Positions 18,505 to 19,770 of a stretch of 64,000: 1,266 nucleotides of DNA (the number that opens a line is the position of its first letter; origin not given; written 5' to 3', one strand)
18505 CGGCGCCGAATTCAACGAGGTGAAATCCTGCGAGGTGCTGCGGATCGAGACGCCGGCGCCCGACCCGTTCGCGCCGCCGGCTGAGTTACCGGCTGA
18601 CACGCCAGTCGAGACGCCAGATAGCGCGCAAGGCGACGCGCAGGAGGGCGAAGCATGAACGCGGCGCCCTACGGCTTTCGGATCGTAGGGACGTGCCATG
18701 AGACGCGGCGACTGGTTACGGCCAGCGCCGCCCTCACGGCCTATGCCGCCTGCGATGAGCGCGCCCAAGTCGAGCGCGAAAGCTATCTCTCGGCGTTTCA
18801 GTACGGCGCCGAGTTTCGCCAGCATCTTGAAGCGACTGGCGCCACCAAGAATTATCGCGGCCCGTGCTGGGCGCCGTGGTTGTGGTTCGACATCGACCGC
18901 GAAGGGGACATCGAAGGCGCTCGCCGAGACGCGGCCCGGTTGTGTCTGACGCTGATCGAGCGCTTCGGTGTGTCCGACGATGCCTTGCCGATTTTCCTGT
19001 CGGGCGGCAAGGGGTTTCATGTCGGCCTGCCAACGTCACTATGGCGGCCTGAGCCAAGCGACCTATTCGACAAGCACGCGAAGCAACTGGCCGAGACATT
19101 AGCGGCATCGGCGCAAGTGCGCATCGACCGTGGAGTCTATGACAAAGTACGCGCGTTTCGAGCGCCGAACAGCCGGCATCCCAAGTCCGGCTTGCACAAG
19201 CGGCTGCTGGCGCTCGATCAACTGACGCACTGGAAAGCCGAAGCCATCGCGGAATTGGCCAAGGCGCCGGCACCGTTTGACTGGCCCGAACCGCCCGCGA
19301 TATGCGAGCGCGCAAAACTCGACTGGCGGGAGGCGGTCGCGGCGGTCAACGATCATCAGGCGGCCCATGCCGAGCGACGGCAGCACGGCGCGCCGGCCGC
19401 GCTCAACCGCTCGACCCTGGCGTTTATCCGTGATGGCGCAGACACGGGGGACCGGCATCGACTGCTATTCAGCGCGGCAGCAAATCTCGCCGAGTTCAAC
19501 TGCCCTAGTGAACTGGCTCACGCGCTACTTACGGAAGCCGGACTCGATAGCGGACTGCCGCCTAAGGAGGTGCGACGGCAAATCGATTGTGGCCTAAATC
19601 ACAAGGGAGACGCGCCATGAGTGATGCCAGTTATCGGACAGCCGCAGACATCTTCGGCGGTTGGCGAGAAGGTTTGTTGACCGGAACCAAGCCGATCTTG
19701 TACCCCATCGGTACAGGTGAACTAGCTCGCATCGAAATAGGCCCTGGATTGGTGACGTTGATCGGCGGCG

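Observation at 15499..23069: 7.5-kb integrase / primase-helicase / small-terminase island in tRNA-Ser(UGA): phage-satellite (PICI-like) architecture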

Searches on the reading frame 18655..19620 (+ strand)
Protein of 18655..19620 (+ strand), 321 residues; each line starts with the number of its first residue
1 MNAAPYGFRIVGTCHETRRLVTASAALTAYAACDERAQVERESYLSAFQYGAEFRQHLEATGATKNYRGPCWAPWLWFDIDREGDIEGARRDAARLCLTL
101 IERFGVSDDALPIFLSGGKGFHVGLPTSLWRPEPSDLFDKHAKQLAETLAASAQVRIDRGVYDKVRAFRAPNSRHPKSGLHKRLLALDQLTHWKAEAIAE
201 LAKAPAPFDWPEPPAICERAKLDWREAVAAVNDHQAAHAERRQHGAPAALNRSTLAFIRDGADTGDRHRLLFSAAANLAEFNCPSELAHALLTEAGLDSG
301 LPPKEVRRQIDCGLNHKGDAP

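Call 9: search_protein_families(library=pfam, proteins=[window:18655-19620:+], max_evalue=0.01)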
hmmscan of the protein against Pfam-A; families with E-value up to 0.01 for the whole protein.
window:18655-19620:+ (321 aa): 2 families
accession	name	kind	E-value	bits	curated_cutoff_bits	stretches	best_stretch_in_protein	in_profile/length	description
PF21686.3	LigD_Prim-Pol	-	0.005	16.9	27.4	1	75-154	102-177/254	LigD, primase-polymerase domain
PF01896.25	DNA_primase_S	-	0.0062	17.4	26.8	0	78-179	1-155/163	DNA primase small subunit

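Call 10: search_protein_families(library=phrogs, proteins=[window:18655-19620:+], max_evalue=0.01)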
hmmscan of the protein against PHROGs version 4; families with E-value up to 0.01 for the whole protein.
window:18655-19620:+ (321 aa): 2 families
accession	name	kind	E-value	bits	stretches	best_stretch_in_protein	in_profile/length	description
phrog_16345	-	DNA, RNA and nucleotide metabolism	2.9e-16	59.7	1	37-228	36-219/972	primase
phrog_18685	-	unknown function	1.9e-13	50.2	1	69-208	64-204/1028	-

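Call 13: find_homologous_proteins(query=window:18655-19620:+)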
Query window:18655-19620:+ (321 aa): 1943 proteins with E <= 0.001 among 8000 candidates; the best 120 are listed.
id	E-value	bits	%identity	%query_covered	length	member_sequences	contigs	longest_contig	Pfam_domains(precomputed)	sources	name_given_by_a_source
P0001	4.8e-185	632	87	100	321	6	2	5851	-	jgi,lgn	jgi:hypothetical protein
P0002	1.4e-126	440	63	99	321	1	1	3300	-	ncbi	-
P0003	1.7e-125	437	64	98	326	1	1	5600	-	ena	-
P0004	2.1e-125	436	61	100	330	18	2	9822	PF01896.26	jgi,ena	jgi:hypothetical protein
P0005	6.7e-125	435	62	98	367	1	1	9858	-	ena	-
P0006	1.2e-124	434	61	100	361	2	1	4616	-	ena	-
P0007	1.3e-124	434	60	99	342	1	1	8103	PF01896.26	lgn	-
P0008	1.3e-124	434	65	97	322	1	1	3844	-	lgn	-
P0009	4.8e-124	432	62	98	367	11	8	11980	-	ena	-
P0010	7.7e-124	431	61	100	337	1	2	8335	-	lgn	-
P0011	2.1e-123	430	61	97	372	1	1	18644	PF01896.26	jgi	-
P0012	2.5e-123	430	63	97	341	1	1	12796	-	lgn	-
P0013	1.6e-122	427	62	100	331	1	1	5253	-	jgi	jgi:hypothetical protein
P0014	2.0e-122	427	60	98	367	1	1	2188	-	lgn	-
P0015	2.8e-122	426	61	99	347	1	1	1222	-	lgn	-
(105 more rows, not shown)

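Call 15: find_related_loci(query=A1, collection=genome_contigs, flank=10000)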
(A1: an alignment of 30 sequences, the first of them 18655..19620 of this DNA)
Query A1 (321 aa) in genome_contigs; peptide patterns used: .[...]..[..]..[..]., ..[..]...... (x = any residue, [..] = any of these).
252 stretches matched a pattern; 203 encode a relative of the query (tblastn E <= 1e-3); the best 80 are kept; 80 distinct loci.
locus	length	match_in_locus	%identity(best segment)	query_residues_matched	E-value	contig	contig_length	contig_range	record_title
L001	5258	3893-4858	62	1-321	7e-126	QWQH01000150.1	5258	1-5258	MAG: Planctomycetota bacterium isolate ZH-3NOV15-plancto3 ZH-3NOV15-C36676, whole genome shotgun sequence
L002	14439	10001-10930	61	5-315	1e-123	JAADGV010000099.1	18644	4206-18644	MAG: Planctomycetota bacterium isolate M_MetaBat.130 contig-127_4350, whole genome shotgun sequence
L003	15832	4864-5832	62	1-321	4e-123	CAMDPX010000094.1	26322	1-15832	MAG: Planctomyces sp. SH-PL62 isolate ZH-03apr19-232 genome assembly, contig: ZH-03apr19-C2482, whole genome shotgun seq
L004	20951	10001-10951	61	1-317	4e-122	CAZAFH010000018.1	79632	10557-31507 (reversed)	MAG TPA_asm: uncultured Singulisphaera sp. isolate SRP262948_co1_160 genome assembly, contig: NODE_335_length_79632_cov_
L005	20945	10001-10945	62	1-316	1e-121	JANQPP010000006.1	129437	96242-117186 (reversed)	MAG: Pirellulales bacterium isolate IP29b_bin.168 k99_2226996, whole genome shotgun sequence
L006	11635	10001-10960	58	2-321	9e-122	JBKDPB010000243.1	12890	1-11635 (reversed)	MAG: Planctomycetota bacterium isolate samp_2147_VAMB_247 samp_2147_1427126, whole genome shotgun sequence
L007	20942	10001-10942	62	1-314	1e-121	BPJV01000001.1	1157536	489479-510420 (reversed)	MAG: Pirellulaceae bacterium KatS3mg111 DNA, contig_1524, whole genome shotgun sequence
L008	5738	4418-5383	59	2-321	8e-122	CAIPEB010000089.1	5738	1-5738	MAG: uncultured Planctomycetaceae bacterium isolate LaPlata-15m-b_bin-253 genome assembly, contig: bin-253:089/789, whol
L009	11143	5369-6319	62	1-317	4e-121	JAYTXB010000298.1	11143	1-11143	MAG: Schlesneria sp. isolate GFS_5889 GFS_5889_297, whole genome shotgun sequence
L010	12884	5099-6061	61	1-321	1e-120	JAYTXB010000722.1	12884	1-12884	MAG: Schlesneria sp. isolate GFS_5889 GFS_5889_721, whole genome shotgun sequence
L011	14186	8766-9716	61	7-321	4e-120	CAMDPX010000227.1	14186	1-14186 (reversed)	MAG: Planctomyces sp. SH-PL62 isolate ZH-03apr19-232 genome assembly, contig: ZH-03apr19-C7222, whole genome shotgun seq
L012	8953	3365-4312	61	1-316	4e-120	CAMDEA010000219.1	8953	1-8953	MAG: Planctomyces sp. SH-PL62 isolate MaH-09apr19-81 genome assembly, contig: MaH-09apr19-C19533, whole genome shotgun s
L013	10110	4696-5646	60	1-317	4e-120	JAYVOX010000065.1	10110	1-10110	MAG: Schlesneria sp. isolate GL72_DN_concoct_9_sub GL72_DN_concoct_9_sub_64, whole genome shotgun sequence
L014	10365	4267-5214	60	1-316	4e-119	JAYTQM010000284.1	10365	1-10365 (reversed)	MAG: Planctomyces sp. isolate GFS_4656 GFS_4656_283, whole genome shotgun sequence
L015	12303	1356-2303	61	1-316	9e-119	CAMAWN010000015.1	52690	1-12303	MAG: Candidatus Kuenenia stuttgartiensis isolate MaH-09apr19-136 genome assembly, contig: MaH-09apr19-C1229, whole genom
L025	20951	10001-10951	59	4-315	1e-114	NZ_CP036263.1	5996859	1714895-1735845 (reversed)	Adhaeretor mobilis strain HG15A2 chromosome, complete genome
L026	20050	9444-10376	58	6-315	3e-114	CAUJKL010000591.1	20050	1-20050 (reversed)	MAG: Planctomycetota bacterium isolate KLAP164 genome assembly, contig: KLAP164_355920, whole genome shotgun sequence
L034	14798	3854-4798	59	6-321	2e-112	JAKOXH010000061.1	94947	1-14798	MAG: Planctomycetota bacterium isolate JPNG_metabat.20 k201_249722, whole genome shotgun sequence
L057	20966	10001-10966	55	6-321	3e-106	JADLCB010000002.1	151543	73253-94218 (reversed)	MAG: Phycisphaerales bacterium isolate SJ207 c_000000041230, whole genome shotgun sequence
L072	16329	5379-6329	52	2-318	4e-101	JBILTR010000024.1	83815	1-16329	MAG: Pirellulaceae bacterium isolate ME2018-07-17_3300044591_group8_bin78 Rohwer_bin1670_scaffold_78_c1, whole genome sh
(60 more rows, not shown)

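Call 26: search_protein_families(library=pfam, alignment_id=A2, max_evalue=0.001)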
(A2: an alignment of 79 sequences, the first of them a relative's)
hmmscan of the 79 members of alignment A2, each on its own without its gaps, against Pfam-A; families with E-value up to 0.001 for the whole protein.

A. member 1, L005:3731-4882:+ (384 aa): 5 families
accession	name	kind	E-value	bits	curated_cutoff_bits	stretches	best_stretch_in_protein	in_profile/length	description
PF02384.22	N6_Mtase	-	1.9e-57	195.4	20.4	1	29-341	7-305/311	N-6 DNA Methylase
PF01170.24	UPF0020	-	1.2e-06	28.9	22.3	1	71-218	27-174/197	RMKL-like, methyltransferase domain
PF20473.4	MmeI_Mtase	-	3.5e-06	26.8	27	1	72-139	19-87/259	MmeI, DNA-methyltransferase domain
PF07669.17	Eco57I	-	4.7e-05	24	25.3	1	156-239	73-165/171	Eco57I restriction-modification methylase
PF13847.12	Methyltransf_31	-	0.00058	20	27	0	71-233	2-128/145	Methyltransferase domain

B. families by the number of members that match (of 79 scanned): 15 families
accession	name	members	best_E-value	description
PF05119.17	Terminase_4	3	7.3e-18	Phage terminase, small subunit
PF02384.22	N6_Mtase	1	1.9e-57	N-6 DNA Methylase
PF20454.4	GpA_nuclease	1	5.3e-22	Terminase large subunit gpA, endonuclease domain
PF13455.12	MUG113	1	4.5e-18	Meiotically up-regulated gene 113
PF10544.15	T5orf172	1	2.9e-16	T5orf172 domain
PF13646.12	HEAT_2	1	1.1e-12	HEAT repeats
PF02985.28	HEAT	1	3.9e-08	HEAT repeat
PF12728.13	HTH_17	1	5.9e-07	Helix-turn-helix domain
PF13513.12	HEAT_EZ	1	7e-07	HEAT-like repeat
PF01170.24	UPF0020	1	1.2e-06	RMKL-like, methyltransferase domain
PF20473.4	MmeI_Mtase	1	3.5e-06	MmeI, DNA-methyltransferase domain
PF07669.17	Eco57I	1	4.7e-05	Eco57I restriction-modification methylase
PF13384.12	HTH_23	1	0.00012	Homeodomain-like domain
PF13518.12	HTH_28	1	0.0003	Helix-turn-helix domain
PF13847.12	Methyltransf_31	1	0.00058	Methyltransferase domain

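Call 27: search_protein_families(library=phrogs, alignment_id=A2, max_evalue=0.001)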
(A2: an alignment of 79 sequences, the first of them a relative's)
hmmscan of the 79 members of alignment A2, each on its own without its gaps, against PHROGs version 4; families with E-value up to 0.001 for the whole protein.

A. member 1, L005:3731-4882:+ (384 aa): 13 families
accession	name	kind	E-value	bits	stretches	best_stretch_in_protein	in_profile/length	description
phrog_2713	-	unknown function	9.8e-66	223.8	1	14-370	156-499/520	-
phrog_9133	-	unknown function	7.3e-18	64.8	1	38-264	725-908/1259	-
phrog_13671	-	other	2.7e-10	40.3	1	70-265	361-547/666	DNA methyltransferase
phrog_11801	-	other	1.8e-09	36.4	1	154-260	227-331/2269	DNA methyltransferase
phrog_19264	-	unknown function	1.2e-07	32.4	1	23-170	172-308/349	-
phrog_24008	-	DNA, RNA and nucleotide metabolism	4.6e-07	29.1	1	37-287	62-276/1006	helicase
phrog_16674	-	other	1.6e-06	27.1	1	41-104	398-460/1364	DNA methyltransferase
phrog_6380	-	other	1.7e-06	28.3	0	153-287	122-254/382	DNA methyltransferase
phrog_5696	-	unknown function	7.2e-06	26.6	1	42-159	111-222/250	-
phrog_1685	-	unknown function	1.6e-05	23.3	1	154-258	174-277/2278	-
phrog_34860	-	unknown function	2.3e-05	23.5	1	31-172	197-335/830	-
phrog_799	-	other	3.2e-05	24.3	0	151-172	277-296/458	DNA methyltransferase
phrog_28477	-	unknown function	9.3e-05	23.2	1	20-88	174-240/248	-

B. families by the number of members that match (of 79 scanned): 30 families (the first 25 are shown)
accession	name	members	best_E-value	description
phrog_83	-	4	3.9e-20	terminase small subunit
phrog_1847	-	1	1.8e-92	-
phrog_2713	-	1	9.8e-66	-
phrog_8430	-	1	4.2e-46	-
phrog_38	-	1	2.4e-34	terminase large subunit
phrog_15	-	1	1.2e-27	terminase large subunit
phrog_9133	-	1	7.3e-18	-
phrog_16524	-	1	2.1e-15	-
phrog_29674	-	1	2.8e-12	-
phrog_13671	-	1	2.7e-10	DNA methyltransferase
phrog_11801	-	1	1.8e-09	DNA methyltransferase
phrog_8130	-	1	9.8e-09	-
phrog_36333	-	1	1.3e-08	-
phrog_19264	-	1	1.2e-07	-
phrog_24008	-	1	4.6e-07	helicase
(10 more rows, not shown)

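Call 32: find_encoding_contigs(protein=window:18655-19620:+, flank=10000, max_places=4)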
Protein window:18655-19620:+ (321 aa): 2 contigs read that carry it; 2 places shown.
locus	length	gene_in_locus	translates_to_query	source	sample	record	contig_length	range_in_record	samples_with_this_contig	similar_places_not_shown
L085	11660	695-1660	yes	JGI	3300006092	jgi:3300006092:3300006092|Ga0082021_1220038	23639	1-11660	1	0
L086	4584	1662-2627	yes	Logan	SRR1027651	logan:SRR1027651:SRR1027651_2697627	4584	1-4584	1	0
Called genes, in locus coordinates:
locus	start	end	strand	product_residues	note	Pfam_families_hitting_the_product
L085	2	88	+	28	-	?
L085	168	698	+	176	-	PF05037:DUF669 (weak)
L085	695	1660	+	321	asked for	-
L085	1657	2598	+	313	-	PF03796:DnaB_C, PF13481:AAA_25 (weak)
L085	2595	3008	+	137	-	-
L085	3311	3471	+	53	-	-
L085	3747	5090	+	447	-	PF00589:Phage_integrase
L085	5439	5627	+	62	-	PF20607:DUF6800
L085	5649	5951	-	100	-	-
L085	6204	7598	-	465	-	-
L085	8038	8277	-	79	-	-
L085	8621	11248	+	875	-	PF09371:Tex_N, PF22706:Tex_central_region, PF16921:Tex_YqgF, PF14635:HHH_7 (faint), PF12836:HHH_3, PF17674:HHH_9, PF00575:S1, PF23459:S1_RRP5 (weak)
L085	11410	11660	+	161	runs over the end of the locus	-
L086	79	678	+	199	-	-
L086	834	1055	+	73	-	PF12728:HTH_17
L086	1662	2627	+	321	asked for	-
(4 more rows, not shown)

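Call 33: find_encoding_contigs(protein=P0001, flank=10000, max_places=4)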
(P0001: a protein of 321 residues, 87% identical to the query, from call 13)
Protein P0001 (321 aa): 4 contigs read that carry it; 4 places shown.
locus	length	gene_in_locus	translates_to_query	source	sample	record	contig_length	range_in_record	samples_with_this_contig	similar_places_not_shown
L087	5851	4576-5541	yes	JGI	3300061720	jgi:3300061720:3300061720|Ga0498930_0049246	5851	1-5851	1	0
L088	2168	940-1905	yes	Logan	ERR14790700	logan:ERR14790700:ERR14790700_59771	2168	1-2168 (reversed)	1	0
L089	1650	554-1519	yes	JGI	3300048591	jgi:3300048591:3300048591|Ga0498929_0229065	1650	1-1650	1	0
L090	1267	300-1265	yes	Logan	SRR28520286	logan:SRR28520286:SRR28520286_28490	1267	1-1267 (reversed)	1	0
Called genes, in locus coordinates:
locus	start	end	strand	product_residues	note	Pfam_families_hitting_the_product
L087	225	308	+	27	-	-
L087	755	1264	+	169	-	-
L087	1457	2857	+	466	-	-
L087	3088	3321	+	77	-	PF12728:HTH_17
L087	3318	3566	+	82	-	-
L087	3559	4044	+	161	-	-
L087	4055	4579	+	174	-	PF05037:DUF669 (faint)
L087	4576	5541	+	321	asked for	-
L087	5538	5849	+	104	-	?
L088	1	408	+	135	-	?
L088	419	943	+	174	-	PF05037:DUF669 (faint)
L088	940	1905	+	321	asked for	-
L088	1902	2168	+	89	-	?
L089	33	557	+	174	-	PF05037:DUF669 (faint)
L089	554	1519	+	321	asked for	-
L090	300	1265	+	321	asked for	?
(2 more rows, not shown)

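Call 35: search_protein_families(library=pfam, proteins=[L007:8750-8983:+, L007:8983-9411:+, L007:12552-12776:+, L007:12815-13027:+, L007:13027-14703:+, L025:5963-8377:+, L057:5667-7745:+, L072:1167-2630:+, L013:1945-3363:+, L026:2521-3816:+], max_evalue=0.01)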
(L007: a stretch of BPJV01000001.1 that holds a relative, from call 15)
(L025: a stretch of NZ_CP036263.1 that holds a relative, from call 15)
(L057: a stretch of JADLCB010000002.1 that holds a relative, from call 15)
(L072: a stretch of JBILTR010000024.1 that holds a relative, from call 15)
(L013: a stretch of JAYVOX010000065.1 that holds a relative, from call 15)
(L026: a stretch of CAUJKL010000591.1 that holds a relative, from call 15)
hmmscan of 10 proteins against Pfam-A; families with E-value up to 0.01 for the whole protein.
L007:8750-8983:+ (78 aa): 3 families
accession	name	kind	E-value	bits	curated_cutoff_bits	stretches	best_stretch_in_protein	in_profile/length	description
PF12728.13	HTH_17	-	2.1e-10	41.2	27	1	15-64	1-49/51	Helix-turn-helix domain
PF13384.12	HTH_23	-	0.0011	19.1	24.6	1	16-35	18-37/50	Homeodomain-like domain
PF05930.18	Phage_AlpA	-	0.0013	19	21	1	15-62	3-51/51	Prophage CP4-57 regulatory protein (AlpA)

L007:8983-9411:+ (143 aa): 0 families

L007:12552-12776:+ (75 aa): 0 families

L007:12815-13027:+ (71 aa): 4 families
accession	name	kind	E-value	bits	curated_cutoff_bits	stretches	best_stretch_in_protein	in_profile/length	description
PF01381.28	HTH_3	-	3.6e-08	33.8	23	1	15-66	1-52/55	Helix-turn-helix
PF13443.12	HTH_26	-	6.9e-08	33.1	22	1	15-66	2-54/63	Cro/C1-type HTH DNA-binding domain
PF13560.12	HTH_31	-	0.00037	21.2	27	1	16-64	7-56/64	Helix-turn-helix domain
PF12844.13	HTH_19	-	0.0018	18.6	30.2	1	13-63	2-52/64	Helix-turn-helix domain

L007:13027-14703:+ (559 aa): 1 family
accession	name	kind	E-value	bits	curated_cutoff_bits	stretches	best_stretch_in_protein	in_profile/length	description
PF00589.27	Phage_integrase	-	3.7e-17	63.1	27.1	1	297-458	26-168/172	Phage integrase family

L025:5963-8377:+ (805 aa): 0 families

L057:5667-7745:+ (693 aa): 1 family
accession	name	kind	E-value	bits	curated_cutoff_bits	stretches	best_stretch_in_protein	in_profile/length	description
PF20454.4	GpA_nuclease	-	5.3e-22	78.8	22.5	1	391-662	55-289/294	Terminase large subunit gpA, endonuclease domain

L072:1167-2630:+ (488 aa): 4 families
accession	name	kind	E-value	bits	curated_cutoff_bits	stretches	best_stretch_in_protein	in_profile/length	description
PF13455.12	MUG113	-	4.5e-18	66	22.3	1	369-444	1-71/73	Meiotically up-regulated gene 113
PF10544.15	T5orf172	-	2.9e-16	60.3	20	1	354-445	2-99/101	T5orf172 domain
PF07264.17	EI24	-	0.0029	18.2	32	1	59-137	103-176/199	Sulfate transporter CysZ/Etoposide-induced protein 2.4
PF12773.13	DZR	-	0.0081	16.7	27.3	0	9-38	13-34/45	Double zinc ribbon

L013:1945-3363:+ (473 aa): 0 families

L026:2521-3816:+ (432 aa): 3 families
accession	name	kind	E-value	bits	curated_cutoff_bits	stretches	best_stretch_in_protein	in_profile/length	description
PF13646.12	HEAT_2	-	1.1e-12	48.4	27.7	1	349-426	11-88/88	HEAT repeats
PF02985.28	HEAT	-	3.9e-08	33.3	23.5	0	370-395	2-27/31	HEAT repeat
PF13513.12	HEAT_EZ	-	7e-07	30.1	27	0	370-395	30-55/55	HEAT-like repeat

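Call 44: find_related_loci(query=A1, collection=viral_contigs, flank=10000)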
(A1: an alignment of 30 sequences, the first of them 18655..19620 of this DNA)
Query A1 (321 aa) in viral_contigs; peptide patterns used: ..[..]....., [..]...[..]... (x = any residue, [..] = any of these).
25 stretches matched a pattern; 1 encode a relative of the query (tblastn E <= 1e-3); 1 distinct loci.
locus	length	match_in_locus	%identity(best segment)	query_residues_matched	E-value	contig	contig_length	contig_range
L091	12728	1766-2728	50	2-316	2e-96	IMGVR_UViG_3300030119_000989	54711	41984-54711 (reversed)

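Call 47: search_protein_families(library=phrogs, proteins=[L091:1-816:+, L091:4492-5781:+, L091:6055-6678:-, L091:6649-7350:+, L091:7304-7903:-, L091:7915-8361:-, L091:9173-9718:-, L091:9715-10368:-, L091:10481-11179:+, L091:11186-12022:-], max_evalue=0.001)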
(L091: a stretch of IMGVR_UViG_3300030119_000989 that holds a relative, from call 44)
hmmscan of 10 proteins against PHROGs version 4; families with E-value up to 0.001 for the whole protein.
L091:1-816:+ (272 aa): 0 families

L091:4492-5781:+ (430 aa): 2 families
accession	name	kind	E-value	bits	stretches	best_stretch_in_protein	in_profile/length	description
phrog_1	-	integration and excision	1.1e-26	95.3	1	13-346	125-421/611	integrase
phrog_216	-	integration and excision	7e-05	23.1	1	153-278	12-137/301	integrase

L091:6055-6678:- (208 aa): 0 families

L091:6649-7350:+ (234 aa): 0 families

L091:7304-7903:- (200 aa): 1 family
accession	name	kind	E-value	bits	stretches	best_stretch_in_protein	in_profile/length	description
phrog_1325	-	unknown function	0.0002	21.9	1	132-193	16-79/334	-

L091:7915-8361:- (149 aa): 0 families

L091:9173-9718:- (182 aa): 0 families

L091:9715-10368:- (218 aa): 0 families

L091:10481-11179:+ (233 aa): 0 families

L091:11186-12022:- (279 aa): 0 families
